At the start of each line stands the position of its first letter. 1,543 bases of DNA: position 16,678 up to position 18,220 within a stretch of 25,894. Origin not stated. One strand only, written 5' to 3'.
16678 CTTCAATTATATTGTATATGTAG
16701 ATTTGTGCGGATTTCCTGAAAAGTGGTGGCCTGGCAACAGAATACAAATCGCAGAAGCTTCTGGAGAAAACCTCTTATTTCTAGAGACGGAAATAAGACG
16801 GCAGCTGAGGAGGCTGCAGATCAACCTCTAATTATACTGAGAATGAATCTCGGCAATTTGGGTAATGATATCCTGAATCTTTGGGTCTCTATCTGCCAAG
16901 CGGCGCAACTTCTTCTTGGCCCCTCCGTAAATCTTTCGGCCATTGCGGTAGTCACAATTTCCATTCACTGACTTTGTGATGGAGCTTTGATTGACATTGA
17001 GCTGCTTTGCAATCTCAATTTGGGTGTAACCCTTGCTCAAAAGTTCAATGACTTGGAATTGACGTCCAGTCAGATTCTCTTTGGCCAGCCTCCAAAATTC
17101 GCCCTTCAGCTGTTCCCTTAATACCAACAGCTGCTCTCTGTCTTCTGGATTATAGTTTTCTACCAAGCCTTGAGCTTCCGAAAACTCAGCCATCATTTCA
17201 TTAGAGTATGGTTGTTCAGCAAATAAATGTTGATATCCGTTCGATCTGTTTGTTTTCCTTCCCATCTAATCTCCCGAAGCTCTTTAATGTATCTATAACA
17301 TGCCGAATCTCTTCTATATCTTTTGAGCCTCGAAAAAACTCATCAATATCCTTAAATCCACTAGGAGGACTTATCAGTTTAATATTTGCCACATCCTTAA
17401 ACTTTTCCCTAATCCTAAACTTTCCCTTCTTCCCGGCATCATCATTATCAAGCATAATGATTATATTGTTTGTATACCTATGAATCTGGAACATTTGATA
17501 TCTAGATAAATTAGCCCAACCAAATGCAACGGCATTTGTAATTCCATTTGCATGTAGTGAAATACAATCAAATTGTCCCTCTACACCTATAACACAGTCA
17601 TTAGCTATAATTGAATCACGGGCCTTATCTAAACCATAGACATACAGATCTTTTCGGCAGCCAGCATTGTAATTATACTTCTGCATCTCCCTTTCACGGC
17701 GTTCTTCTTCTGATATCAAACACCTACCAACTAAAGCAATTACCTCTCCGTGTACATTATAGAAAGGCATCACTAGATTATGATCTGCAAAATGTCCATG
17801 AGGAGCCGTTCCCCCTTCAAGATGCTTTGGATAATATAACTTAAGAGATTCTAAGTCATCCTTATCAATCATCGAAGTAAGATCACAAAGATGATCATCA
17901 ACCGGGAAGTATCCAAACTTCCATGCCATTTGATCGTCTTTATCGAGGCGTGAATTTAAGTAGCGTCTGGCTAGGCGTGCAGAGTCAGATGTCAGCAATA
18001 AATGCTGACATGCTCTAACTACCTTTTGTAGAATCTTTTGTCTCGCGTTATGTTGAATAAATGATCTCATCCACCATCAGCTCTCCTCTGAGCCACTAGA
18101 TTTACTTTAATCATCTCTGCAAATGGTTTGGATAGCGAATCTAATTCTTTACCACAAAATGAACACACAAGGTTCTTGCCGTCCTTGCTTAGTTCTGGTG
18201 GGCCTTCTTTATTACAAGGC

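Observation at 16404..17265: Sigma-70 region-4-like protein sitting at an operon boundary with double hairpin and a 424-bp non-coding region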

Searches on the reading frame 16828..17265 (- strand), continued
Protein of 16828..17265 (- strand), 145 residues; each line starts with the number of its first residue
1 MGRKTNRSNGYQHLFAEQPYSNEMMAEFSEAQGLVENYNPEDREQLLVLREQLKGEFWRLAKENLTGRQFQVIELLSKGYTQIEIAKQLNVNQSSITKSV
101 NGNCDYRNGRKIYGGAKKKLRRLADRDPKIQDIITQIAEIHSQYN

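Call 35: fold_search(model_id=the predicted structure, library=pdb)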
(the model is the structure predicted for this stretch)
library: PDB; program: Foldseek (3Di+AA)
matches with E <= 10: 171; with E <= 0.001: 0
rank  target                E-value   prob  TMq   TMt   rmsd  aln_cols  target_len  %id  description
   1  3mzy                  4.6e-01  0.93  0.40  0.46   7.5        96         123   20  The Crystal Structure of the RNA polymerase sigma-H factor from Fusobacterium nucleatum to 2.5A (released 2010-06-02)
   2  4nqw_A                6.1e-01  0.28  0.29  0.29  10.3       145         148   19  Structure of Mycobacterium tuberculosis extracytoplasmic function sigma factor SigK in complex with the cytosolic doma (released 2014-01-22)
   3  1xsv_A                7.5e-01  0.57  0.31  0.41  12.0       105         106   22  X-ray crystal structure of conserved hypothetical UPF0122 protein SAV1236 from Staphylococcus aureus subsp. aureus Mu5 (released 2004-10-26)
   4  9a58_A                9.8e-01  0.57  0.34  0.16   4.3       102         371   24  Integrative model of SIGA-RPOC by crosslinking MS and deep learning (released 2024-09-18)
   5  3clo_A                1.0e+00  0.66  0.28  0.17   6.9        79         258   19  Crystal structure of putative transcriptional regulator containing a LuxR DNA binding domain (NP_811094.1) from Bacter (released 2008-04-01)
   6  3c3w_B                1.1e+00  0.41  0.26  0.18   8.9        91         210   13  Crystal Structure of the Mycobacterium tuberculosis Hypoxic Response Regulator DosR (released 2008-04-22)
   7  3clo_C                1.4e+00  0.57  0.28  0.17   6.8        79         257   19  Crystal structure of putative transcriptional regulator containing a LuxR DNA binding domain (NP_811094.1) from Bacter (released 2008-04-01)
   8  4ldz_A                1.4e+00  0.51  0.22  0.16   6.7        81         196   16  Crystal structure of the full-length response regulator DesR in the active state (released 2014-07-16)
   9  8hnp_A                1.7e+00  0.57  0.23  0.23   7.3        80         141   19  Archaeal transcription factor Mutant (released 2023-09-13)
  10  7r3i_B                1.8e+00  0.47  0.23  0.14   9.9        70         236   20  PROSS optimitzed variant of RhlR (61 mutations) in complex with the synthetic antagonist mBTL (released 2022-12-14)
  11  9uma_F                2.0e+00  0.54  0.39  0.19   3.9       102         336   20  CryoEM structure of T.thermophilus transcription initiation complex bound to Gp4A-C, -1 dA in the template DNA strand (released 2025-10-22)
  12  8hno_B                2.0e+00  0.47  0.24  0.25   6.2        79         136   23  Archaeal transcription factor Wild type (released 2023-09-13)
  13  1zr2_B                2.1e+00  0.15  0.20  0.16  17.3        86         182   20  Structure of a Synaptic gamma-delta Resolvase Tetramer Covalently Linked to two Cleaved DNAs (released 2005-08-30)
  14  8qp9_B                2.1e+00  0.08  0.17  0.22  14.5        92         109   13  Cryo-EM Structure of Pre-B+AMPPNP Complex (core part) (released 2024-05-22)
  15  8a5r                  2.2e+00  0.33  0.31  0.23   7.8       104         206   17  Crystal structure of light-activated DNA-binding protein EL222 from Erythrobacter litoralis crystallized and measured in (released 2023-07-05)
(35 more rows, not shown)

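Call 49: search_protein_families(library=ncbifam, proteins=[window:16828-17265:-], max_evalue=0.1)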
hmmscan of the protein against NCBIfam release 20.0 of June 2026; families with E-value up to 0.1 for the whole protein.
window:16828-17265:- (145 aa): 19 families
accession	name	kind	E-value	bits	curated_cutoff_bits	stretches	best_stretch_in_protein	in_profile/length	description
TIGR02937.1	sigma70-ECF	superfamily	6.5e-05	22.6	42.9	1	25-98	79-152/165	sigma-70 family RNA polymerase sigma factor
TIGR00721.1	tfx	subfamily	0.00019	21.3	60.25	1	62-136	4-82/137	Tfx family DNA-binding protein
NF003055.0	PRK03975.1-2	equivalog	0.0015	18.3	122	1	64-100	9-48/140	putative transcriptional regulator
NF052366.1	photon_PedR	equivalog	0.002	18.3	120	1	64-96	2-34/74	photosynthetic electron transport-dependent transcriptional regulator PedR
NF037965.1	HetZ_rel_2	subfamily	0.0032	16.6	400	1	36-93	209-266/367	HetZ-related protein 2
NF053606.1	Sta1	subfamily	0.0055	16.8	80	1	65-101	18-56/100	Sta1 family transcriptional regulator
NF038251.1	AdcR_fam_Zn_TF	equivalog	0.0056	16.9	175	1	64-101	33-71/143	zinc-dependent MarR family transcriptional regulator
NF003056.0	PRK03975.1-4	equivalog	0.012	15.4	115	1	62-95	4-37/145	putative transcriptional regulator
NF047785.1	respo_reg_MadR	equivalog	0.013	14.9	300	1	61-96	145-180/209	MadR family response regulator transcription factor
NF003057.0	PRK03975.1-5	subfamily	0.023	14.4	168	1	64-103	5-47/134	putative transcriptional regulator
TIGR01321.1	TrpR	equivalog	0.028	14.8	67.25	1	62-101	38-77/94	trp operon repressor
NF040595.1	HTH_Cbp1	equivalog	0.03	14.3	140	1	69-122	52-105/135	CRISPR DNA repeat-binding protein Cbp1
NF047515.1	SpiroCoCo_C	equivalog_domain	0.036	13.2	125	0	70-97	283-310/313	SpiroCoCo family coiled-coil protein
NF003420.0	PRK04841.1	equivalog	0.037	12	537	1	63-97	837-871/903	HTH-type transcriptional regulator MalT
NF011896.0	PRK15369.1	equivalog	0.045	13.4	242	1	62-95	147-180/211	two component system response regulator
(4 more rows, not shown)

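Call 60: search_protein_representatives(alignment_id=A1)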
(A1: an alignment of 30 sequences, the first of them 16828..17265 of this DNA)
Query: 30 sequences, 145 profile positions. Proteins with E-value up to 0.001 (for the whole library): 832; up to 1e-10: 366; up to 1e-30: 40. The best 150 are listed.
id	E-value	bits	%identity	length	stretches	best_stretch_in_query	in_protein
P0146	2.7e-60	218.7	-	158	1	1-144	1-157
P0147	1.8e-53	196.5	-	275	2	1-104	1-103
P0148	3.6e-53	195.6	-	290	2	2-105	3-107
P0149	1.8e-52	193.3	-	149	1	2-142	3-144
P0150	3.6e-50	185.8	-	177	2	3-118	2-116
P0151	3.9e-48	179.2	-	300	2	2-96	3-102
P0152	5.1e-48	178.9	-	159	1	1-143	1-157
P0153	8.8e-47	174.8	-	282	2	2-94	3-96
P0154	1.0e-42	161.6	-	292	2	1-101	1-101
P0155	4.8e-40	153.0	-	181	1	2-138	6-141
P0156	8.6e-40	152.2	-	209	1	3-141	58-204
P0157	2.5e-39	150.7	-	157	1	3-142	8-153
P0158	3.1e-39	150.4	-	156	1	4-141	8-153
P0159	2.2e-38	147.6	-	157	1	3-142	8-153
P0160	1.3e-37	145.1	-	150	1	6-142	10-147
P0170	4.6e-34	133.6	-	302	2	3-103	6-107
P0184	8.9e-32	126.2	-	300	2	3-101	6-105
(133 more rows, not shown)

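Call 67: fold_search(model_id=the predicted structure, library=viral)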
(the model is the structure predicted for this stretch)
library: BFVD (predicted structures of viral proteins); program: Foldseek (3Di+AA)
matches with E <= 10: 279; with E <= 0.001: 0
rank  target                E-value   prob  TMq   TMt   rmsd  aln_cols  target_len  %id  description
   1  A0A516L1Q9            2.1e-01  1.00  0.36  0.50   2.7        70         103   30  (no name in the UniProt tables at hand)
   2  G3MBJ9                3.9e-01  0.60  0.29  0.21  11.3       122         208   16  Gp3 [Bacillus phage G]
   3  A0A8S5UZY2            4.5e-01  0.66  0.31  0.41   8.7       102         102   24  Helix-turn-helix domain protein [Siphoviridae sp. ctBeL15]
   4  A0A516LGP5            5.0e-01  0.87  0.39  0.40   3.3        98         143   13  (no name in the UniProt tables at hand)
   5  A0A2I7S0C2            5.9e-01  0.82  0.29  0.40   6.6        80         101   26  (no name in the UniProt tables at hand)
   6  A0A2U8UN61            6.9e-01  0.21  0.32  0.22  12.8       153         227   14  DNA binding protein [Streptomyces phage FlowerPower]
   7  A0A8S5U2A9            7.7e-01  0.95  0.28  0.48   2.2        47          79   28  ECF sigma factor [Siphoviridae sp. ctqzz19]
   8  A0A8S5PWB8            8.6e-01  0.84  0.24  0.19   6.6        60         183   17  Helix-turn-helix domain protein [Myoviridae sp. ctWiL39]
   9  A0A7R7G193            9.1e-01  0.94  0.25  0.18   1.4        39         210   15  (no name in the UniProt tables at hand)
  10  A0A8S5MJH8            1.0e+00  0.72  0.28  0.22   4.9        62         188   18  ECF sigma factor [Siphoviridae sp. ctF7F8]
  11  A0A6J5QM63            1.1e+00  0.96  0.34  0.62   2.4        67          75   30  Uncharacterized protein [uncultured Caudovirales phage]
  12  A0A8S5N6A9            1.1e+00  0.33  0.30  0.42  10.5       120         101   18  Helix-turn-helix protein [Myoviridae sp. ctsip2]
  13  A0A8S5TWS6            1.1e+00  0.25  0.33  0.35  11.8       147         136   12  Transcriptional activator [Myoviridae sp. ctXho31]
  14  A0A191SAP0            1.1e+00  0.97  0.25  0.29   0.9        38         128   37  (no name in the UniProt tables at hand)
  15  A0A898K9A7            1.1e+00  0.90  0.26  0.10   1.5        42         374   28  (no name in the UniProt tables at hand)
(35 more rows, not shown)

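Call 72: search_protein_families(library=pfam, proteins=[P0147, P0148, P0151, P0170, P0153, P0154, P0184], max_evalue=0.001)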
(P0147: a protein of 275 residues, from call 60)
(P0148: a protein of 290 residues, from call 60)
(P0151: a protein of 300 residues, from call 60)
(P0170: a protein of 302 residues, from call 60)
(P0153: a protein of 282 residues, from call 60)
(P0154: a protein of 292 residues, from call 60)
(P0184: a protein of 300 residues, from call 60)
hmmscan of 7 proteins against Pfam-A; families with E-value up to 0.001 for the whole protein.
P0147 (275 aa): 8 families
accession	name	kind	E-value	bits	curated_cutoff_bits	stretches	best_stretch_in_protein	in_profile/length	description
PF07591.16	PT-HINT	-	3.7e-10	40.6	27.7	1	110-231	2-135/137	Pretoxin HINT domain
PF14890.11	Intein_splicing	-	7.4e-08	32.8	35.8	1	112-232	74-155/155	Intein splicing domain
PF08281.18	Sigma70_r4_2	-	3.9e-06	26.8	25.7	1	63-96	10-44/54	Sigma-70, region 4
PF04545.22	Sigma70_r4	-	2.8e-05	24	24.1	1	63-95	4-37/50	Sigma-70, region 4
PF00196.25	GerE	-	4.6e-05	23.4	23.5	1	63-95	2-34/57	Bacterial regulatory proteins, luxR family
PF14623.11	Vint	-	0.00016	22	27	1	103-179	2-76/166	Hint-domain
PF13384.12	HTH_23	-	0.00025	21.2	24.6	1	69-97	8-36/50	Homeodomain-like domain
PF13518.12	HTH_28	-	0.00099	19.6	25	0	68-99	2-33/52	Helix-turn-helix domain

P0148 (290 aa): 6 families
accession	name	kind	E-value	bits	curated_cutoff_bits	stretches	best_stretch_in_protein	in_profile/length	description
PF14890.11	Intein_splicing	-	1.1e-13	51.7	35.8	2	120-201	10-93/155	Intein splicing domain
PF19610.4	DUF6115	-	4.6e-05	24.3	27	1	37-95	66-124/134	Family of unknown function (DUF6115)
PF07591.16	PT-HINT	-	4.9e-05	24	27.7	1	140-241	22-124/137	Pretoxin HINT domain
PF08281.18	Sigma70_r4_2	-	0.00019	21.4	25.7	1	66-99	10-44/54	Sigma-70, region 4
PF00196.25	GerE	-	0.0002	21.4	23.5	1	66-98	2-34/57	Bacterial regulatory proteins, luxR family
PF09048.16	Cro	-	0.00048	20.5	32.7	0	75-109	6-40/59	Cro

P0151 (300 aa): 2 families
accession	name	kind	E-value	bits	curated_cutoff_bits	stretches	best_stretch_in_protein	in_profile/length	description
PF00196.25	GerE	-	0.00069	19.6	23.5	0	69-96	2-29/57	Bacterial regulatory proteins, luxR family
PF04545.22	Sigma70_r4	-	0.00079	19.3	24.1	0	69-97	4-33/50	Sigma-70, region 4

P0170 (302 aa): 6 families
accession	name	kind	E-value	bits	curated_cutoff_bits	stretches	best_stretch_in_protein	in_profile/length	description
PF14890.11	Intein_splicing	-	6e-09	36.3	35.8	1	120-217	13-108/155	Intein splicing domain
PF00196.25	GerE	-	2.1e-05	24.5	23.5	1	67-100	1-34/57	Bacterial regulatory proteins, luxR family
PF08281.18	Sigma70_r4_2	-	0.00057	19.9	25.7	0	68-100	10-43/54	Sigma-70, region 4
PF13518.12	HTH_28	-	0.00066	20.2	25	0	74-100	3-29/52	Helix-turn-helix domain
PF19610.4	DUF6115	-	0.00071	20.4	27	0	63-97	90-124/134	Family of unknown function (DUF6115)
PF04545.22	Sigma70_r4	-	0.00076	19.4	24.1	0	68-100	4-37/50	Sigma-70, region 4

P0153 (282 aa): 5 families
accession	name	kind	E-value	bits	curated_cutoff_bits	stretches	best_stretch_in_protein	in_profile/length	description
PF05203.21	Hom_end_hint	-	1.3e-06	29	32.1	1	96-129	1-34/228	Hom_end-associated Hint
PF14890.11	Intein_splicing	-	5.1e-05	23.6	35.8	0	105-175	3-78/155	Intein splicing domain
PF08281.18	Sigma70_r4_2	-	9.8e-05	22.4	25.7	1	66-94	10-39/54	Sigma-70, region 4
PF00196.25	GerE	-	0.00017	21.6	23.5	1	66-93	2-29/57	Bacterial regulatory proteins, luxR family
PF01079.26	Hint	-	0.00041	20.4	29.7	1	89-167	6-86/213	Hint module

P0154 (292 aa): 7 families
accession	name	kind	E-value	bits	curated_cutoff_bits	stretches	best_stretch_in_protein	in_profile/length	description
PF14890.11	Intein_splicing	-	4.3e-20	72.5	35.8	2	195-234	115-155/155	Intein splicing domain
PF08281.18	Sigma70_r4_2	-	3e-07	30.4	25.7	1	56-96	2-43/54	Sigma-70, region 4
PF00196.25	GerE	-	2e-05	24.6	23.5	1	63-96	1-34/57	Bacterial regulatory proteins, luxR family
PF07591.16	PT-HINT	-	6.4e-05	23.7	27.7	1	136-229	28-124/137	Pretoxin HINT domain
PF04545.22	Sigma70_r4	-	8e-05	22.5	24.1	1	63-96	3-37/50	Sigma-70, region 4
PF02796.21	HTH_7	-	0.00017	22.1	23.8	0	67-94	8-36/45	Helix-turn-helix domain of resolvase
PF13384.12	HTH_23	-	0.00057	20.1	24.6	0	67-97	6-35/50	Homeodomain-like domain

P0184 (300 aa): 1 family
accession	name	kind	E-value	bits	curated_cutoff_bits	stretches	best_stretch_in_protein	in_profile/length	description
PF14890.11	Intein_splicing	-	1.4e-07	31.9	35.8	1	114-250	5-155/155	Intein splicing domain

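Call 79: search_protein_families(library=padloc, proteins=[window:16828-17265:-], max_evalue=0.01)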
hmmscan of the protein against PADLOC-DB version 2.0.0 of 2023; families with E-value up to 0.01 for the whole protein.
window:16828-17265:- (145 aa): 5 families
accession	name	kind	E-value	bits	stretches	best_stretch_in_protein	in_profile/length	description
PDLC01851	CARF3--CARF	-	0.00088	16.7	1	53-99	201-244/279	-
PDLC04760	PDC-M64C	-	0.001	17.4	1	75-104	35-64/93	-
PDLC04759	PDC-M64B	-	0.0048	14.9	1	52-102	12-62/135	-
PDLC01766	Cas3c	-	0.0082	12.3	1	75-134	17-71/1009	-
PDLC01855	CARF3--CARF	-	0.0092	13.7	0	62-97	215-250/288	-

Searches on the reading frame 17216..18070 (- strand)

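Call 5: search_protein_families(library=pfam, proteins=[window:17216-18070:-], max_evalue=1)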
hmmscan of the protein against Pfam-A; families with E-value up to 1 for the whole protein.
window:17216-18070:- (284 aa): 6 families
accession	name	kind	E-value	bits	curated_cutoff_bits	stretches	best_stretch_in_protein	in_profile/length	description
PF13155.12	Toprim_2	-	5.5e-16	59.2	22.1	1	163-245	3-87/88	Toprim-like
PF13662.12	Toprim_4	-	4.5e-10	40.1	25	1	160-225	3-75/85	Toprim domain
PF13362.12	Toprim_3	-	6.2e-05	23.8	27.2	1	161-247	3-90/95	Toprim domain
PF08275.17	DNAG_N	-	0.00013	22.5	26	1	25-132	5-106/128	DNA primase catalytic core, N-terminal domain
PF01751.28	Toprim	-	0.0002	21.9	23.1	1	163-227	5-83/96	Toprim domain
PF09382.16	RQC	-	0.11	12.8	23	1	240-280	28-68/114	RQC domain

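Call 6: search_protein_families(library=phrogs, proteins=[window:17216-18070:-], max_evalue=0.1)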
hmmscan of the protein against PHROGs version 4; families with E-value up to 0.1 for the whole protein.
window:17216-18070:- (284 aa): 6 families
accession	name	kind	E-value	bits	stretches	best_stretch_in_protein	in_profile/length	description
phrog_6444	-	DNA, RNA and nucleotide metabolism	2e-24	87.4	1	12-258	118-362/577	DNA primase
phrog_47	-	DNA, RNA and nucleotide metabolism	4.8e-23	82.6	1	68-269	159-340/947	DNA primase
phrog_239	-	DNA, RNA and nucleotide metabolism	1.5e-10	41.6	1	98-259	144-309/801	DNA primase/helicase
phrog_849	-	DNA, RNA and nucleotide metabolism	2.9e-07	30.8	1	98-222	184-308/435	DNA primase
phrog_22657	-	unknown function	1.1e-05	24.3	1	98-216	198-317/1185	-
phrog_1139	-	DNA, RNA and nucleotide metabolism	0.00066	18.7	1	154-219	171-238/895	DNA primase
